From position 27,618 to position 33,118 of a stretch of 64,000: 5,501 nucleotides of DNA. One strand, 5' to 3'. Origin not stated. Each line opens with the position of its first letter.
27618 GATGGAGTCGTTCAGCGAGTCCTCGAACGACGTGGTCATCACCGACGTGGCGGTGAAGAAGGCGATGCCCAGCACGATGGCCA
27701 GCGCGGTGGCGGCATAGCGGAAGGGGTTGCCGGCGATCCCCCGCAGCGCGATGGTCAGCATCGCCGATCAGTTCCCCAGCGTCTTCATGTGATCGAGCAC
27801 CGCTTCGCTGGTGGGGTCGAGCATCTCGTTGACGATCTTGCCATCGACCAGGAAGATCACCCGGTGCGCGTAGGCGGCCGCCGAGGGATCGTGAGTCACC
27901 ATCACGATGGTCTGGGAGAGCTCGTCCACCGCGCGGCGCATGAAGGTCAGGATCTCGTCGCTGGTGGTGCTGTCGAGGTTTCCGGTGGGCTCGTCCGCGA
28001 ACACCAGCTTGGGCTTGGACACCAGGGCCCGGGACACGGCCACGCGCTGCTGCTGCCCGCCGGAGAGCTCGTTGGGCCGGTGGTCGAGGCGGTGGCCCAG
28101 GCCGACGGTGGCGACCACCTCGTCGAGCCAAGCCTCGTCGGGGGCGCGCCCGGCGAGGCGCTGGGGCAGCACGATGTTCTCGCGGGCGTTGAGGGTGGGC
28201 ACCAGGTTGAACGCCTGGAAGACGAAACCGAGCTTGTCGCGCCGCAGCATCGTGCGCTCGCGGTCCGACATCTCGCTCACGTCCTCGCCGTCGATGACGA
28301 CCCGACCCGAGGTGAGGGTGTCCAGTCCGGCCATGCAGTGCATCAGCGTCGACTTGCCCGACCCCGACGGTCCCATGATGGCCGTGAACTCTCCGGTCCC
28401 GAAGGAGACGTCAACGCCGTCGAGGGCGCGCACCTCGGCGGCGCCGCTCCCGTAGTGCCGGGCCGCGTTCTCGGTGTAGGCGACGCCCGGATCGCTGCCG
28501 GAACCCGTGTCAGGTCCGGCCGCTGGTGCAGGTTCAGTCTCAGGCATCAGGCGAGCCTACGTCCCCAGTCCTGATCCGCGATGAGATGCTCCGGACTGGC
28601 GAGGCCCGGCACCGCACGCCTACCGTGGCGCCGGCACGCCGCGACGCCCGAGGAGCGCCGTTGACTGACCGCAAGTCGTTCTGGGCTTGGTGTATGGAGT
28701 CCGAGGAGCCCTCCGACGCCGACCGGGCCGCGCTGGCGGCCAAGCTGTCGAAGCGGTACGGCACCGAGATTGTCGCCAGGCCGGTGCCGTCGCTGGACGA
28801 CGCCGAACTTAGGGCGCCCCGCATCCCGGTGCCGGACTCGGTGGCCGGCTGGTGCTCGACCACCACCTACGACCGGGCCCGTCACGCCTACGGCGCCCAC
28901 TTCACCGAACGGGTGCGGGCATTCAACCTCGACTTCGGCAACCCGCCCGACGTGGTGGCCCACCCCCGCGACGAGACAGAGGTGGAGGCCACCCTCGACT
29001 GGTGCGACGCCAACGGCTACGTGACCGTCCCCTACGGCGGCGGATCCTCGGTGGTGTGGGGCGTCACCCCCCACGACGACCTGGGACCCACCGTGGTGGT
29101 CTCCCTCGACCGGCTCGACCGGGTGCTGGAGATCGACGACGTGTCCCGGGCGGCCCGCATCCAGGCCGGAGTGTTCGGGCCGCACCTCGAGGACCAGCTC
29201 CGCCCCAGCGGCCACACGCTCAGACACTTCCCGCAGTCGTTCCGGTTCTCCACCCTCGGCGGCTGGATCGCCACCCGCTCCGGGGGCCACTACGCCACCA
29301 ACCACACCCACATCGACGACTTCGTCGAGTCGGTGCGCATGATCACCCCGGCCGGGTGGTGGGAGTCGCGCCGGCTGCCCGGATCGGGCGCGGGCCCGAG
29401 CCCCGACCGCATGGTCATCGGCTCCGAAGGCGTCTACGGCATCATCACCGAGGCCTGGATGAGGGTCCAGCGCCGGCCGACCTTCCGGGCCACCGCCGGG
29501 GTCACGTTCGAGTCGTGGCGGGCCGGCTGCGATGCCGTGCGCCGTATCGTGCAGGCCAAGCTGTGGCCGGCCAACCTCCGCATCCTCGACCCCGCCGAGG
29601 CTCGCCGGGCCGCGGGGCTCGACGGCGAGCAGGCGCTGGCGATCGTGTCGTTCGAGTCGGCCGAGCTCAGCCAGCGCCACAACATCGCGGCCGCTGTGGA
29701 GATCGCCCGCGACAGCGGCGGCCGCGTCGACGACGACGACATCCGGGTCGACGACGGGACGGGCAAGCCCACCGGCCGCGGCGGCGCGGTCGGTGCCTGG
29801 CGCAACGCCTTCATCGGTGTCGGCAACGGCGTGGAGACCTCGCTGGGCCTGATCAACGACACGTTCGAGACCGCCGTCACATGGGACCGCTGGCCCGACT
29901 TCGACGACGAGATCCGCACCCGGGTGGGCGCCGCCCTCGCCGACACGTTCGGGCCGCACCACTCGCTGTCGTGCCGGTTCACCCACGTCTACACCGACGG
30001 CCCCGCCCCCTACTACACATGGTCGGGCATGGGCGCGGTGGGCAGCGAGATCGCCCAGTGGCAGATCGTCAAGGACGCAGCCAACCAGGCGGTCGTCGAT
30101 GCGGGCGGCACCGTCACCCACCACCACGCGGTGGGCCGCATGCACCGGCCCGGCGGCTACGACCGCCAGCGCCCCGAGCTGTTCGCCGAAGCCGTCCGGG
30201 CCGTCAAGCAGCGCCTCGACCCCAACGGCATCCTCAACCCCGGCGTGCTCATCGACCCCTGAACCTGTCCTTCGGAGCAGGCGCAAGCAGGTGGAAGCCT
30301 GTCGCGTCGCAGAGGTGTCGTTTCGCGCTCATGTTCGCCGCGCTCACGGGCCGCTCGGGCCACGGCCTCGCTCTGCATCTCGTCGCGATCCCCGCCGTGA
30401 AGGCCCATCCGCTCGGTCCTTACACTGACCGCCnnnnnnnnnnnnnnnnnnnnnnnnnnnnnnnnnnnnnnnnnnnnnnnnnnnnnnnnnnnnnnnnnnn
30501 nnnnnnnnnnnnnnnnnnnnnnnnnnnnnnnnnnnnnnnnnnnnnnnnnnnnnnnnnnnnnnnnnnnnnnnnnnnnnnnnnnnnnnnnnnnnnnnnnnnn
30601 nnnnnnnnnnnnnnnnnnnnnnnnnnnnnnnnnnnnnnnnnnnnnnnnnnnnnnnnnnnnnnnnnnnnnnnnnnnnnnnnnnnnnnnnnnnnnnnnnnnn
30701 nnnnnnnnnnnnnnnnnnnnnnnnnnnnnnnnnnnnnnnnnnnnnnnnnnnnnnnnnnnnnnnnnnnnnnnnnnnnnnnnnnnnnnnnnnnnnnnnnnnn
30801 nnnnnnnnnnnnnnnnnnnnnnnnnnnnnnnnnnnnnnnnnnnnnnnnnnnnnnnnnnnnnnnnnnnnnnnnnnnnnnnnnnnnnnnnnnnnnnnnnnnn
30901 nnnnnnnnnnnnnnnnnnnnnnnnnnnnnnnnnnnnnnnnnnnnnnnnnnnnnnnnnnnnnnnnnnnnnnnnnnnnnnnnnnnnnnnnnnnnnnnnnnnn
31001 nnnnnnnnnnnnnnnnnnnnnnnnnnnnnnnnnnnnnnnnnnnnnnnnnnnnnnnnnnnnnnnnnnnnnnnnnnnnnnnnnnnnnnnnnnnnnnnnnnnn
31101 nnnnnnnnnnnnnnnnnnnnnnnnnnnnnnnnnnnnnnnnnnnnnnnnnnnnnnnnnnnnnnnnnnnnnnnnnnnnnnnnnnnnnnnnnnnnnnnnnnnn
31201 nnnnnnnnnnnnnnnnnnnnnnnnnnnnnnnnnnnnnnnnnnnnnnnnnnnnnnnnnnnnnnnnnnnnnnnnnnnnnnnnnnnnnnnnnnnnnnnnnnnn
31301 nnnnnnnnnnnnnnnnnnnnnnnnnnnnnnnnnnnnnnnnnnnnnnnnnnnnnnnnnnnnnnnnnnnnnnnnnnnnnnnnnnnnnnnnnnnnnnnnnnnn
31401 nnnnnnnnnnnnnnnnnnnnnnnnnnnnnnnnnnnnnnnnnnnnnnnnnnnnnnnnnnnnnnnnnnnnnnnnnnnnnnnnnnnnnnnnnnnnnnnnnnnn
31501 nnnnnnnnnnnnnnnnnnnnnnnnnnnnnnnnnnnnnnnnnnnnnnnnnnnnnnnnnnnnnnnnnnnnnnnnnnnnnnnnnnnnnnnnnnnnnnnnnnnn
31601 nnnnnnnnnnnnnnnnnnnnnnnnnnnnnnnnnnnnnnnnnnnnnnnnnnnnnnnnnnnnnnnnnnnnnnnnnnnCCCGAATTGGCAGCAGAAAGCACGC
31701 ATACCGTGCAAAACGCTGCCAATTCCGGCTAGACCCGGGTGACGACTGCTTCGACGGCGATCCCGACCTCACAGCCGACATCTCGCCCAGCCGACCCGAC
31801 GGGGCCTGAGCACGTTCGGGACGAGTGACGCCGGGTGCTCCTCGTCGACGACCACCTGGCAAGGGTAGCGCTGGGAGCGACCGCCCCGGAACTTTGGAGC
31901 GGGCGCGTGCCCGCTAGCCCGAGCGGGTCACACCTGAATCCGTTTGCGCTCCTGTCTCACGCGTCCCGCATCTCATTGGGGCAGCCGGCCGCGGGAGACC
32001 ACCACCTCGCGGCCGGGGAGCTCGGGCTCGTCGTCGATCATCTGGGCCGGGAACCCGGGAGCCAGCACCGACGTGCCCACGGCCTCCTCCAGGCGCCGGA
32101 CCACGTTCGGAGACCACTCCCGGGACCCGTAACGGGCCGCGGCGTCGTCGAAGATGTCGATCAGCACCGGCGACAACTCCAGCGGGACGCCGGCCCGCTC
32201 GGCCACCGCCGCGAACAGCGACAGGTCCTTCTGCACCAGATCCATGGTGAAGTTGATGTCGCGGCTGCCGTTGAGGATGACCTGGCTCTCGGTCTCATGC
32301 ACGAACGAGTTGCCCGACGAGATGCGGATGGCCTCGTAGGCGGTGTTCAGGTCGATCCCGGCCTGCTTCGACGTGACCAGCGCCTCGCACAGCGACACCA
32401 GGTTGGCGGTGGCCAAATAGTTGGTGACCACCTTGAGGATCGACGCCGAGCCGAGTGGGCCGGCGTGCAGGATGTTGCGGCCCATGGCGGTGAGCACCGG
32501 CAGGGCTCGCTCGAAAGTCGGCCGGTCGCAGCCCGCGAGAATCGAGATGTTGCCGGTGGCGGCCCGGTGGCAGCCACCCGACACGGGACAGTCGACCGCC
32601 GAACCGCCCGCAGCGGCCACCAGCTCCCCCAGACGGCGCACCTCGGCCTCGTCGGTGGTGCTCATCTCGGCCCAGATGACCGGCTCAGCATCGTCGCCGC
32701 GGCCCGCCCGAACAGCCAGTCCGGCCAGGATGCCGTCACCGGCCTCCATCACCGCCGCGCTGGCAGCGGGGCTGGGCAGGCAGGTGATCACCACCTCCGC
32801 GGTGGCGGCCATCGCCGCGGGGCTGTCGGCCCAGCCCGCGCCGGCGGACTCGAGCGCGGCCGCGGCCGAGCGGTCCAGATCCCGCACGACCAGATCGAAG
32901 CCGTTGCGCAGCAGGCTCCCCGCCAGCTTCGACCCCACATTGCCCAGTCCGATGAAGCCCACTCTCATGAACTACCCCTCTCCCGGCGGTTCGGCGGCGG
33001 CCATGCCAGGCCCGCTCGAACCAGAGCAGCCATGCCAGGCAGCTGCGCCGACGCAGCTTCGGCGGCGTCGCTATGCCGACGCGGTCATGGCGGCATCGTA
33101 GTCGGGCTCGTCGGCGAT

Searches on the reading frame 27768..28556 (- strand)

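Call 8: search_protein_families(library=pfam, proteins=[window:27768-28556:-], max_evalue=0.001)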
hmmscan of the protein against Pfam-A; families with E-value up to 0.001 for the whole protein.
window:27768-28556:- (262 aa): 4 families
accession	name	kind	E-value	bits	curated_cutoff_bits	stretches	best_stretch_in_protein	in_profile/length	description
PF00005.33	ABC_tran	-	1e-34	120.5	25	1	45-191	1-136/137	ABC transporter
PF13304.12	AAA_21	-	4.9e-07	30.5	27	0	97-225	171-301/304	AAA domain, putative AbiEii toxin, Type IV TA system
PF02463.25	SMC_N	-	1.1e-05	25.4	40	0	55-226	24-201/220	RecF/RecN/SMC N terminal domain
PF13555.12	AAA_29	-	5.8e-05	23.2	27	1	46-74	13-41/61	P-loop containing region of AAA domain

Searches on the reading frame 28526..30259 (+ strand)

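Call 8: search_protein_families(library=pfam, proteins=[window:28526-30259:+], max_evalue=0.001)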
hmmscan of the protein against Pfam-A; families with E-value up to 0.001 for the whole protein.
window:28526-30259:+ (578 aa): 2 families
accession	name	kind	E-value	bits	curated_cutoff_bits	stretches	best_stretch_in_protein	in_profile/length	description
PF02913.24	FAD-oxidase_C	-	2.2e-32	113.2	21.2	1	318-573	2-246/248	FAD linked oxidases, C-terminal domain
PF01565.28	FAD_binding_4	-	5.3e-30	104.4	26.4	1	141-277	1-133/139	FAD binding domain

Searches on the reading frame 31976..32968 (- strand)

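Call 8: search_protein_families(library=pfam, proteins=[window:31976-32968:-], max_evalue=0.001)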
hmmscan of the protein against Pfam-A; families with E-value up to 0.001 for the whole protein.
window:31976-32968:- (331 aa): 4 families
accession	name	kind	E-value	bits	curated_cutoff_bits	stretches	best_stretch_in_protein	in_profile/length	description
PF03446.21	NAD_binding_2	-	3.6e-34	118.5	21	1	2-169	1-159/161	NAD binding domain of 6-phosphogluconate dehydrogenase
PF14833.11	NAD_binding_11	-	1.7e-22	80.4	30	1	173-284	1-113/122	NAD-binding of NADP-dependent 3-hydroxyisobutyrate dehydrogenase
PF03807.23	F420_oxidored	-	1.9e-08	35.2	21.6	1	2-81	1-83/94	NADP oxidoreductase coenzyme F420-dependent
PF02826.25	2-Hacid_dh_C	-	0.00029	20.7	25.1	1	2-70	38-105/178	D-isomer specific 2-hydroxyacid dehydrogenase, NAD binding domain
